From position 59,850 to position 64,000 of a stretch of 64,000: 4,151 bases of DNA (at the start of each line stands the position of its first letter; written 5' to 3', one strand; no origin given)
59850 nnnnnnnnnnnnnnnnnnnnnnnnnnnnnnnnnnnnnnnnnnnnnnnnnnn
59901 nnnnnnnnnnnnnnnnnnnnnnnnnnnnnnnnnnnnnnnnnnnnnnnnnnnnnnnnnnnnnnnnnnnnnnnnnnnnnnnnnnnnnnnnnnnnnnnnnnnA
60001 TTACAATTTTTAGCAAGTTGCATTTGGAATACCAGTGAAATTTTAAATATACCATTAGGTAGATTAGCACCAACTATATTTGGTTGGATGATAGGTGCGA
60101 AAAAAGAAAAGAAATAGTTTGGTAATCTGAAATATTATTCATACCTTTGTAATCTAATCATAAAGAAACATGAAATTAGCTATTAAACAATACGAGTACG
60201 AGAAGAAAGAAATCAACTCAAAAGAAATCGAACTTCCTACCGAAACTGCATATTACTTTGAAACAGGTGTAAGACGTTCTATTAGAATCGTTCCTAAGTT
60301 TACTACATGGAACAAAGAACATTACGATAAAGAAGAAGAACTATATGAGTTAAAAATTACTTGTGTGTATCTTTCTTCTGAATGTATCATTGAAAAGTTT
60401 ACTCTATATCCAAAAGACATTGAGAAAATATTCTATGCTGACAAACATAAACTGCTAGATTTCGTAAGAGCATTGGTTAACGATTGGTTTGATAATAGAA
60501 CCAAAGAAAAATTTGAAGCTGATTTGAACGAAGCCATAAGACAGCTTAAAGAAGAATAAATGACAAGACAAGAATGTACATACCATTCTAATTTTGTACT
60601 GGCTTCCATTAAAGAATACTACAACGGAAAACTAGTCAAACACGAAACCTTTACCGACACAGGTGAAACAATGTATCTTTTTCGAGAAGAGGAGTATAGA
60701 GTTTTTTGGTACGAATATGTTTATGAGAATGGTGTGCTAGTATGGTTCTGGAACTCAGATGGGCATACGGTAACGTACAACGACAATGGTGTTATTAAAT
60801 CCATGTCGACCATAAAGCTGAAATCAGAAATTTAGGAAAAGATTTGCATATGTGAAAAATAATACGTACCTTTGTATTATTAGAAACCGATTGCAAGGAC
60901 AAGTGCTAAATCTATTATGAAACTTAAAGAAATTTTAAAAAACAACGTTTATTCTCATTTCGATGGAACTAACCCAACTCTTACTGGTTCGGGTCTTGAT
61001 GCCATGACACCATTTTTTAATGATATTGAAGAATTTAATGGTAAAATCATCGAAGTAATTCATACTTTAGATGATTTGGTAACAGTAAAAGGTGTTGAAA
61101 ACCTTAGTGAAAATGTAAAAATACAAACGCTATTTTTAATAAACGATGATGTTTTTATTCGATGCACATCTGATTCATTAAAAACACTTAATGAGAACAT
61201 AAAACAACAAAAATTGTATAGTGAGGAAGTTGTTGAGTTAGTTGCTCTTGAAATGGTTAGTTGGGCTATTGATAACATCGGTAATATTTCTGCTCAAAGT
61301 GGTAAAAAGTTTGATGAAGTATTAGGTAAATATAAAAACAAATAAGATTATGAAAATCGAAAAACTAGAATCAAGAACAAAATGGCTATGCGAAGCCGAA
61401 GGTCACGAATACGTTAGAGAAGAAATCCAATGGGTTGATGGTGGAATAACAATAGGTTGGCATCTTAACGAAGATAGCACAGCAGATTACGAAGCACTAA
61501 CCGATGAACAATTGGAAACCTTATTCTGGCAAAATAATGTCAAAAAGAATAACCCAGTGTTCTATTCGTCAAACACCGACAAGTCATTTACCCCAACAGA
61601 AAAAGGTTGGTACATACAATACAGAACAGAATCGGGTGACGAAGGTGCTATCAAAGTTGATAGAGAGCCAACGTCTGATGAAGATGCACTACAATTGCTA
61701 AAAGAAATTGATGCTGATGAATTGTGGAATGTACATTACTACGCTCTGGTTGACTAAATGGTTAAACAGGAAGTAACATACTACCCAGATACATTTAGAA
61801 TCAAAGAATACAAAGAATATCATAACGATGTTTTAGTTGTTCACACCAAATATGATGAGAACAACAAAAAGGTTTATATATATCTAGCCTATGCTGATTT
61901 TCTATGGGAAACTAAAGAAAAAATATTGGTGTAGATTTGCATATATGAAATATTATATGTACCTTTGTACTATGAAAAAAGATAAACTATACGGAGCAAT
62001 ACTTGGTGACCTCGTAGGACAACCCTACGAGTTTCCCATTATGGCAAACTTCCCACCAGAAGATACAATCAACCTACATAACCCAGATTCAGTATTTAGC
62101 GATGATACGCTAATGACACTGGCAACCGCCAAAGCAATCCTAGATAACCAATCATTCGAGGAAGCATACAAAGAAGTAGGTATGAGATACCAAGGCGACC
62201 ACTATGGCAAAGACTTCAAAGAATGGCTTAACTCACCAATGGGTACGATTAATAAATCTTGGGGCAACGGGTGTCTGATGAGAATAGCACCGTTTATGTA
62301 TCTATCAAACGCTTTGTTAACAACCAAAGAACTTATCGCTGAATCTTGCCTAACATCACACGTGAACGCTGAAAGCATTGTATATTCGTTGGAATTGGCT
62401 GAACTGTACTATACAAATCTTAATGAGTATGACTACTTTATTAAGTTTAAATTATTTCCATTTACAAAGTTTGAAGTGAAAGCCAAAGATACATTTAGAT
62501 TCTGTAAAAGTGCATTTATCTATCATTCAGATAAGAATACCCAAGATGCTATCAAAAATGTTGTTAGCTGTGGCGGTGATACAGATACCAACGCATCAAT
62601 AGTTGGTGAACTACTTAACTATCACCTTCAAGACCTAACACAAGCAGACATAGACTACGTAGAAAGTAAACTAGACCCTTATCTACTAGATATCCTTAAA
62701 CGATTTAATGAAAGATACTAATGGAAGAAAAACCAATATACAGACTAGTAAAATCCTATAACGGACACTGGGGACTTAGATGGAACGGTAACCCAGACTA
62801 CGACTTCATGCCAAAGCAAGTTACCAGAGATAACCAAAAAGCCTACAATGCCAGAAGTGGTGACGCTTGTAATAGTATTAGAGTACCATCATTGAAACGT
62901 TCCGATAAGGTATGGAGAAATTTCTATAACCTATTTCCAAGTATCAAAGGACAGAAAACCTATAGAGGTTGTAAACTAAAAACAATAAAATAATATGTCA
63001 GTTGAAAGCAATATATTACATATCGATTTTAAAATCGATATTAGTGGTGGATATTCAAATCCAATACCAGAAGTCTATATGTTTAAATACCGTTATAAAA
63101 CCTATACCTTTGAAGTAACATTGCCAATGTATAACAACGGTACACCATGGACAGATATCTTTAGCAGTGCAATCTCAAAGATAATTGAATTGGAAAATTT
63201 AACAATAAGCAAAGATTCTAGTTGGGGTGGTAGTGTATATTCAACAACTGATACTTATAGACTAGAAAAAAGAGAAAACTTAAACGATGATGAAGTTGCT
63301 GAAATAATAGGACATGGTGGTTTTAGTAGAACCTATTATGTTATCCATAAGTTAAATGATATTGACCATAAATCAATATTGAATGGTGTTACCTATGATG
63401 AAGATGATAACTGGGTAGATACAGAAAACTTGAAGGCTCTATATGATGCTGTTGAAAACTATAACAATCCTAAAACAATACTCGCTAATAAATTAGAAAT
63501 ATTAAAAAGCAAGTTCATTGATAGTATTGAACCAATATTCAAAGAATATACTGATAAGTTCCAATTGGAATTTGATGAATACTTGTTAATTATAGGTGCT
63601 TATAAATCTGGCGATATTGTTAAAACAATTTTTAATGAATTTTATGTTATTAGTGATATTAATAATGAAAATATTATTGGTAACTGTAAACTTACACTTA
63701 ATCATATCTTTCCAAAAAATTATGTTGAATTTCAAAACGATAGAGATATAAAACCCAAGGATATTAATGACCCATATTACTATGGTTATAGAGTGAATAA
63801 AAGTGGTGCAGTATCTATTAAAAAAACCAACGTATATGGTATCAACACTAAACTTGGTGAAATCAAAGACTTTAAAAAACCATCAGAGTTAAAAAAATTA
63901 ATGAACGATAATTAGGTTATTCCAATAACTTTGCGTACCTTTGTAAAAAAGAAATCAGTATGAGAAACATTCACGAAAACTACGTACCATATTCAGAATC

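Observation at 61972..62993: ADP-ribosylglycohydrolase with a translationally coupled 90-aa partner, 50 kb away from the ADP-ribose island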

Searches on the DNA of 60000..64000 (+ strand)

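Call 6: search_dna_similar(query=window:60000-64000:+, collection=phages, mode=near)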
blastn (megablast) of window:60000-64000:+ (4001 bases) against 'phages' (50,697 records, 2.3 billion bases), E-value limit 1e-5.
No match.

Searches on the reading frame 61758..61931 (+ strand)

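Call 3: search_protein_families(library=pfam, proteins=[window:61758-61931:+], max_evalue=0.1)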
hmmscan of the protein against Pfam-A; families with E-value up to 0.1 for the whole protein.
window:61758-61931:+ (58 aa): 1 family
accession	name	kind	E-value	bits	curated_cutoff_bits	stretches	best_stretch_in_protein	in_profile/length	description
PF24869.1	DUF7734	-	0.063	13.2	27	1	18-49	7-39/89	Domain of unknown function (DUF7734)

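Call 4: search_protein_families(library=phrogs, proteins=[window:61758-61931:+], max_evalue=0.01)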
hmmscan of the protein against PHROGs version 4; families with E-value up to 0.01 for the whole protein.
window:61758-61931:+ (58 aa): 0 families
